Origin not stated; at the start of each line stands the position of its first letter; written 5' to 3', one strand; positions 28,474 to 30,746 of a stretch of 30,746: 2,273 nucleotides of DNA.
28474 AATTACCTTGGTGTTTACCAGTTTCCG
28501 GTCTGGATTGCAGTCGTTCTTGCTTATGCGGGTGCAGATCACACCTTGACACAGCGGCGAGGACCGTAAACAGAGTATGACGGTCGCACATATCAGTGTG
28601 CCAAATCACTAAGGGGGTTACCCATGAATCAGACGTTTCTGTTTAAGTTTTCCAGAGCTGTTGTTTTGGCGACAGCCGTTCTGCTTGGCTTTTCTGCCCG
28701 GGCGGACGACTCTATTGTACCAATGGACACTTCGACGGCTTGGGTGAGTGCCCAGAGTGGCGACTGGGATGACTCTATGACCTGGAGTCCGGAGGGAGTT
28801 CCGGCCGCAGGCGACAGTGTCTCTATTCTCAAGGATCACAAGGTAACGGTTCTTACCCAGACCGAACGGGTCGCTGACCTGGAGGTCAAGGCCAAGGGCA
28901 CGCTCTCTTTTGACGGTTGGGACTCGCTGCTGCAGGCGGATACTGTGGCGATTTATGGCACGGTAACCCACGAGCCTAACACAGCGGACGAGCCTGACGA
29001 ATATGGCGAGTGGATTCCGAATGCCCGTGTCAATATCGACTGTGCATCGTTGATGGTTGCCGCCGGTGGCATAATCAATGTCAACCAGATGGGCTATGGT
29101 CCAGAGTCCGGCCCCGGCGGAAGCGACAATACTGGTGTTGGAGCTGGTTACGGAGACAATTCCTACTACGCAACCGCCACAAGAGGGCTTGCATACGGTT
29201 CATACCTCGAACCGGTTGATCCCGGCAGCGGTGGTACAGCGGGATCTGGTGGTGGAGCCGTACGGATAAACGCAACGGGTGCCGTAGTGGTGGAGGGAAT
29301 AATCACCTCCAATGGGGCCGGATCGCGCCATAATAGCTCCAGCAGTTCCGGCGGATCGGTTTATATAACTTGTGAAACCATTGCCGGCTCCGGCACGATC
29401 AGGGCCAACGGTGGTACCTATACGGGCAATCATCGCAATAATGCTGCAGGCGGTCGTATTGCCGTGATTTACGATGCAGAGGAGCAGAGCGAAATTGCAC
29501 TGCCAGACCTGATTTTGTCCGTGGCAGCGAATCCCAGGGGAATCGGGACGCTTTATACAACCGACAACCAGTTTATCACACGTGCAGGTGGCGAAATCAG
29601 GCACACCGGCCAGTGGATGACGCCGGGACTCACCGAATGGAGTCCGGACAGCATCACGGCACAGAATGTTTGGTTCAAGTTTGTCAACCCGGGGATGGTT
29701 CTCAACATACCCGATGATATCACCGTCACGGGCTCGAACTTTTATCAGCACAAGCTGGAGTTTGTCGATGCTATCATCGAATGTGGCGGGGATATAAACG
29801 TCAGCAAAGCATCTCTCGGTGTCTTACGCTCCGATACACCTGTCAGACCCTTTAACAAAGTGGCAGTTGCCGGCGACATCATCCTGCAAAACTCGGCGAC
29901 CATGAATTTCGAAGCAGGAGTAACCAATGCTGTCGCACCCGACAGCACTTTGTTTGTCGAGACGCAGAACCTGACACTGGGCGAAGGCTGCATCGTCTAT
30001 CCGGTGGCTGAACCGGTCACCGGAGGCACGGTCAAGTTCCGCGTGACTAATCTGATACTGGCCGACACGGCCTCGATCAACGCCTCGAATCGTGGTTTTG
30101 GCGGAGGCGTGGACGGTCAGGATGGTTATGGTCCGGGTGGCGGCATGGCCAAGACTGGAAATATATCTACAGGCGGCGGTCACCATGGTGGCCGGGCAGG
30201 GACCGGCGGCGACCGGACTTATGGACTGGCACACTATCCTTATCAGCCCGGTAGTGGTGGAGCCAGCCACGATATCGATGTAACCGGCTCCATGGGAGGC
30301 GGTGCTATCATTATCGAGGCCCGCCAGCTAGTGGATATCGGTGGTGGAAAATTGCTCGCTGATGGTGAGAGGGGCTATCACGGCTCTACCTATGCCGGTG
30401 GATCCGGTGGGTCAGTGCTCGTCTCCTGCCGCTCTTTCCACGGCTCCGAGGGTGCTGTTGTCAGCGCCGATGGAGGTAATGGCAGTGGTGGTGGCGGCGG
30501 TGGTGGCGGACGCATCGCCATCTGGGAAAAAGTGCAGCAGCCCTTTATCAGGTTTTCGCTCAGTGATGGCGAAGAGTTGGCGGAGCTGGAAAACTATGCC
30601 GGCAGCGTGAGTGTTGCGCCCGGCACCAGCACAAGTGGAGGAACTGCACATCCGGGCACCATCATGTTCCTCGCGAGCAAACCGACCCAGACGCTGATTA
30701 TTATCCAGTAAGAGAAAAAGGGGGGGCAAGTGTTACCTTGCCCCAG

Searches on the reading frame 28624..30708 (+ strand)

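Call 14: search_protein_families(library=pfam, proteins=[window:28624-30708:+], max_evalue=0.01)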
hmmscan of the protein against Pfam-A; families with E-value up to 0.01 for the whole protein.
window:28624-30708:+ (695 aa): 1 family
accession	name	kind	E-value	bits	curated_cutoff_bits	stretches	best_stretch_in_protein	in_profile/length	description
PF10162.14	G8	-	0.00023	21.5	22.9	1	53-111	1-59/124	G8 domain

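Call 77: search_protein_families(library=ncbifam, proteins=[window:28624-30708:+], max_evalue=0.05)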
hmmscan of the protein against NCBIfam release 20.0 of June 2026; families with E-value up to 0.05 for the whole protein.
window:28624-30708:+ (695 aa): 0 families
